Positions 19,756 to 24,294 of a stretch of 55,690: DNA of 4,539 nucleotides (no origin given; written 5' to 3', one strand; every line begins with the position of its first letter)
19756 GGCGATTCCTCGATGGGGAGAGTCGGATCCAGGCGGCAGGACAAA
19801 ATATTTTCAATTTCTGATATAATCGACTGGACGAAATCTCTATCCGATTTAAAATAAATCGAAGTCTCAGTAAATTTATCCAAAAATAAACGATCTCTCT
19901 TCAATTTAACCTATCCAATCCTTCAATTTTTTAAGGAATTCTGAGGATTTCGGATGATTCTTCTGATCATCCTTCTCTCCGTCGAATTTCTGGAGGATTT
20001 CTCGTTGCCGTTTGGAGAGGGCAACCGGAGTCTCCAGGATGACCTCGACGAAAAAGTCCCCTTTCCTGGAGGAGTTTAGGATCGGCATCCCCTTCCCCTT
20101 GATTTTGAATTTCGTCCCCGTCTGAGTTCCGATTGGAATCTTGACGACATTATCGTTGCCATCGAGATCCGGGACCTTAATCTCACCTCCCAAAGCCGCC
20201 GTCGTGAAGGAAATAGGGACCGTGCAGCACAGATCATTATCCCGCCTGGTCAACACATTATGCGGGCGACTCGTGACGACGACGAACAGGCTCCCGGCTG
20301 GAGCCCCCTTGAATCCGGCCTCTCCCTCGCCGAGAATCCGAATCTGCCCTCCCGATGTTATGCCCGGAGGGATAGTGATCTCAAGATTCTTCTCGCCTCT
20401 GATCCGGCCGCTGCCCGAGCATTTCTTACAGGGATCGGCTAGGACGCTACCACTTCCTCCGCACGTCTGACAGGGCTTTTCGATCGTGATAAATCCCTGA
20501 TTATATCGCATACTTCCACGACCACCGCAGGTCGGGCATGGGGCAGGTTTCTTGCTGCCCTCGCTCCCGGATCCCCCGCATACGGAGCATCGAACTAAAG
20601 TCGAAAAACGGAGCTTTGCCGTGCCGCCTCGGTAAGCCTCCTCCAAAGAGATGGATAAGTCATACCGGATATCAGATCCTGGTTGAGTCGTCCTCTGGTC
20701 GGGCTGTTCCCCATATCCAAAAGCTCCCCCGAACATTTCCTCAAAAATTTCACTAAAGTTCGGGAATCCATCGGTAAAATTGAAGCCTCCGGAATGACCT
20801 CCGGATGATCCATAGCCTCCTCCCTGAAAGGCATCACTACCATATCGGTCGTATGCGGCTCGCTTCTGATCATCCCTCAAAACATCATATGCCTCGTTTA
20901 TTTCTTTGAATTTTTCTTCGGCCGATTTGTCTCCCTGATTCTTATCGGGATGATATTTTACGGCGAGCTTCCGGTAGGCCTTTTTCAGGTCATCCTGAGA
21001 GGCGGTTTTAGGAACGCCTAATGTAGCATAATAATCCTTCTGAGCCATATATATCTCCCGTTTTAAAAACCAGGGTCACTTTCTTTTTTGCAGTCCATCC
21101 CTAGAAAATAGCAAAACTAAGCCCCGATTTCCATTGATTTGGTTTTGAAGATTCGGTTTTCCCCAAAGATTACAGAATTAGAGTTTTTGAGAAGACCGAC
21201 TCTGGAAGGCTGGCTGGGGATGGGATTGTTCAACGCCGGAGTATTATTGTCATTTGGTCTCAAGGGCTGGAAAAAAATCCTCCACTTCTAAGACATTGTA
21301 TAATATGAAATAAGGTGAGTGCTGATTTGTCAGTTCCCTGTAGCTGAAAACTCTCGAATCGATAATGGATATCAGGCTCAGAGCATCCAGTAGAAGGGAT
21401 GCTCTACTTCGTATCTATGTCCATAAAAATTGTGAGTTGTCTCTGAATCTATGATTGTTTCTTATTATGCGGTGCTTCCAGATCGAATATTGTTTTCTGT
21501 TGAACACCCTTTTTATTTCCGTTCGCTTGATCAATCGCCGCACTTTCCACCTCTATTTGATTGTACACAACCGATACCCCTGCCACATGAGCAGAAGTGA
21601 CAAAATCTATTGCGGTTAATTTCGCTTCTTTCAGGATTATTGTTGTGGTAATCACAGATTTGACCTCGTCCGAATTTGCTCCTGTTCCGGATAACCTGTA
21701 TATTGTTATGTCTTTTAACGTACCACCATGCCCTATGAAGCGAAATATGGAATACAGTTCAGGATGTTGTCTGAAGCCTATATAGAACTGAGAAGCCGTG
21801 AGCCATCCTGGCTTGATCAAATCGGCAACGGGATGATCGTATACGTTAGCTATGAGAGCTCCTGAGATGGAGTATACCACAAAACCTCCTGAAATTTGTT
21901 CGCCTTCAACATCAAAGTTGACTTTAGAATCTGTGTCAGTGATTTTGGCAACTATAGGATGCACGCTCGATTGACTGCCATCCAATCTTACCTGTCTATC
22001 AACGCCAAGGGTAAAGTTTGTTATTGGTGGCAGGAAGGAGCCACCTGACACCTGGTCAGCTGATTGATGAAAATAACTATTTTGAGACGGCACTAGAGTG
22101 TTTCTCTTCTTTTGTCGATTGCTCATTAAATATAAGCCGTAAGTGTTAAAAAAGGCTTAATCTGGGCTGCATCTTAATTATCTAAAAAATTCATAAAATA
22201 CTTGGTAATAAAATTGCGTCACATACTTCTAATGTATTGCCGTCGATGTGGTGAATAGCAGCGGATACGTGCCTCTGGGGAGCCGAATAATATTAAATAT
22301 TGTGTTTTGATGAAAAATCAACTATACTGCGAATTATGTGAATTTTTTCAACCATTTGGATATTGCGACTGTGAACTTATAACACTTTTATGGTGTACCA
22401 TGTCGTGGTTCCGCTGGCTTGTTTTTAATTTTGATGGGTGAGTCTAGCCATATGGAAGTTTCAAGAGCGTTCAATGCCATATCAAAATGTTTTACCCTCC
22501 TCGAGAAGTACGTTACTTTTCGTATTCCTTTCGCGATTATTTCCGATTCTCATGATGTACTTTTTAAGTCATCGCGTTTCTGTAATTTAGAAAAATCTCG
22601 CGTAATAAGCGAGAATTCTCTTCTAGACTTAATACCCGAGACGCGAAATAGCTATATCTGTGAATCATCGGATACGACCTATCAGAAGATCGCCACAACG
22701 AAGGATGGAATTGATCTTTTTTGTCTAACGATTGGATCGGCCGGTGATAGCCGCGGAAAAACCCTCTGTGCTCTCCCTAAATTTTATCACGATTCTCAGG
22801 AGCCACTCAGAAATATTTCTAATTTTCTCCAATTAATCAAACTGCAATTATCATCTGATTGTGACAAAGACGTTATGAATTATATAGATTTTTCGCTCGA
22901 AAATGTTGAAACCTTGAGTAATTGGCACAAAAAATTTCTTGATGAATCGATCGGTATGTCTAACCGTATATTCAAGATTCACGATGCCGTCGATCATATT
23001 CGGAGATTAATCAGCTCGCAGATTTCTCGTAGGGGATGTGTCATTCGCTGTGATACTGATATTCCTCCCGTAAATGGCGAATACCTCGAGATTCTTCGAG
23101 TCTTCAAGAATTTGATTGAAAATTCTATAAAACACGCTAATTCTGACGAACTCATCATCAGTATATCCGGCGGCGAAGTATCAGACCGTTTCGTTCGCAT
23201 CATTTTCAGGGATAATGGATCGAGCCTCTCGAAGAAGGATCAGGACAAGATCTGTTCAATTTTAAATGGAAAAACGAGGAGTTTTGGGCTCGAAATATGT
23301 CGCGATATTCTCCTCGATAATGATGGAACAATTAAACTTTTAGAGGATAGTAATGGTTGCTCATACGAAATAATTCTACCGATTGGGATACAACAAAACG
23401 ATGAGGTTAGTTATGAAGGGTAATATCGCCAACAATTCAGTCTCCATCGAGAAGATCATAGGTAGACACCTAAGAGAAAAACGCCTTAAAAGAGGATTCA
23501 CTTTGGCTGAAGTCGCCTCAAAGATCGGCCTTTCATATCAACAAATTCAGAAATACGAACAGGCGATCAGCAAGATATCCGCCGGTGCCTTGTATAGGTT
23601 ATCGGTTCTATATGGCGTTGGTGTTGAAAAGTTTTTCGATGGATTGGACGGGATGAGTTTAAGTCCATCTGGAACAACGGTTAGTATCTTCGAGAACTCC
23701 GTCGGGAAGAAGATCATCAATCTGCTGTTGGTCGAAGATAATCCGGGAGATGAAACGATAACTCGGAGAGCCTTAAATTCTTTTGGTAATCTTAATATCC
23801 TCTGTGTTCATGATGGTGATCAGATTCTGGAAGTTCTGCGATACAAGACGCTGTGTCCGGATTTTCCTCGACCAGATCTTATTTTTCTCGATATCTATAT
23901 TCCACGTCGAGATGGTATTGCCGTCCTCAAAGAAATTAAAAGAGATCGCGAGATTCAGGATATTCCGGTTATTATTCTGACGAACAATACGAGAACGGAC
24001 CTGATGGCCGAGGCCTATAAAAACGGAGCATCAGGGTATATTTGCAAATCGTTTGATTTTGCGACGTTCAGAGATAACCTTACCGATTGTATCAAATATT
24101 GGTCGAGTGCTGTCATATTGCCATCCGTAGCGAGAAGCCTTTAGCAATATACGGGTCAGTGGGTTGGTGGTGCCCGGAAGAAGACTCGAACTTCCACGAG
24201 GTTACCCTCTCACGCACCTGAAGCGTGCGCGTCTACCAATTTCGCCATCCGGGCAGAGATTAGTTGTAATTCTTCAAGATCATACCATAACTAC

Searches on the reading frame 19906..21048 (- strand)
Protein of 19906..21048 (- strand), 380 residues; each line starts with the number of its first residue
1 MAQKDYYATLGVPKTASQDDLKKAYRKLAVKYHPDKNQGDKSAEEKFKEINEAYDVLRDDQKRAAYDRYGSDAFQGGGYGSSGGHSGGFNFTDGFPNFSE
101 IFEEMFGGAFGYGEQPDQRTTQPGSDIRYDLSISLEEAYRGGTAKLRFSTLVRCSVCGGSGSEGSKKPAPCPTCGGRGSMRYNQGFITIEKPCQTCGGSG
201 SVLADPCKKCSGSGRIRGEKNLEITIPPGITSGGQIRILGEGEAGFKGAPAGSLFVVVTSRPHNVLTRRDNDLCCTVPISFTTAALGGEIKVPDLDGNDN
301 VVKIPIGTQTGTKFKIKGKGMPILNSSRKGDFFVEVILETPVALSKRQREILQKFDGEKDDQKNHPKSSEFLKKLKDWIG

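Call 47: search_protein_families(library=pfam, proteins=[window:19906-21048:-], max_evalue=0.00001)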
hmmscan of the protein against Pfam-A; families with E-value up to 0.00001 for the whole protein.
window:19906-21048:- (380 aa): 3 families
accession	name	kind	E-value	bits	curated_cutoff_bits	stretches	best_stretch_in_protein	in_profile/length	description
PF01556.23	DnaJ_C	-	1.8e-44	151.8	26.6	1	127-341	1-152/152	DnaJ C terminal domain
PF00226.36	DnaJ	-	7.8e-29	100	27.8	1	5-67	1-63/63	DnaJ domain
PF00684.25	DnaJ_CXXCXGXG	-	7.9e-13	48.9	32.7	1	154-214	1-65/65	DnaJ central domain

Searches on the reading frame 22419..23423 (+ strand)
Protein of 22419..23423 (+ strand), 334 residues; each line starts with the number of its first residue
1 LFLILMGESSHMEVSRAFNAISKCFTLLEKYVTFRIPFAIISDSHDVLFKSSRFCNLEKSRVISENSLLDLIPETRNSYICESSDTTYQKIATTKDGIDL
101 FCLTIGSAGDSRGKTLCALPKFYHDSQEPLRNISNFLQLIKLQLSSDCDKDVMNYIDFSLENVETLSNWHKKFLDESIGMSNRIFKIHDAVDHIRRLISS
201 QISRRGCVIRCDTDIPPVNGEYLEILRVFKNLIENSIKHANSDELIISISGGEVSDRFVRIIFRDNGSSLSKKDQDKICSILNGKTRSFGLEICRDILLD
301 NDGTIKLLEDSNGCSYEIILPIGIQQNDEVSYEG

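Call 47: search_protein_families(library=pfam, proteins=[window:22419-23423:+], max_evalue=0.00001)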
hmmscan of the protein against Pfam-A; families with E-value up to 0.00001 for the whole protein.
window:22419-23423:+ (334 aa): 1 family
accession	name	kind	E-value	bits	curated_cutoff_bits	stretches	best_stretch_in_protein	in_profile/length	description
PF02518.31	HATPase_c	-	1.4e-09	38.8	26.4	1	224-322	5-109/111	Histidine kinase-, DNA gyrase B-, and HSP90-like ATPase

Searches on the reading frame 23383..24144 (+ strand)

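Call 47: search_protein_families(library=pfam, proteins=[window:23383-24144:+], max_evalue=0.00001)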
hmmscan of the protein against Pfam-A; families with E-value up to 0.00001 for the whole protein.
window:23383-24144:+ (253 aa): 3 families
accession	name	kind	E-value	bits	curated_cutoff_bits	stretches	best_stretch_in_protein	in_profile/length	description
PF00072.30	Response_reg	-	2.9e-19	69.7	30.2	1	115-231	2-108/111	Response regulator receiver domain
PF01381.28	HTH_3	-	4.6e-11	43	23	1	30-83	1-54/55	Helix-turn-helix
PF13560.12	HTH_31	-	1e-07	32.6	27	1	26-82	2-59/64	Helix-turn-helix domain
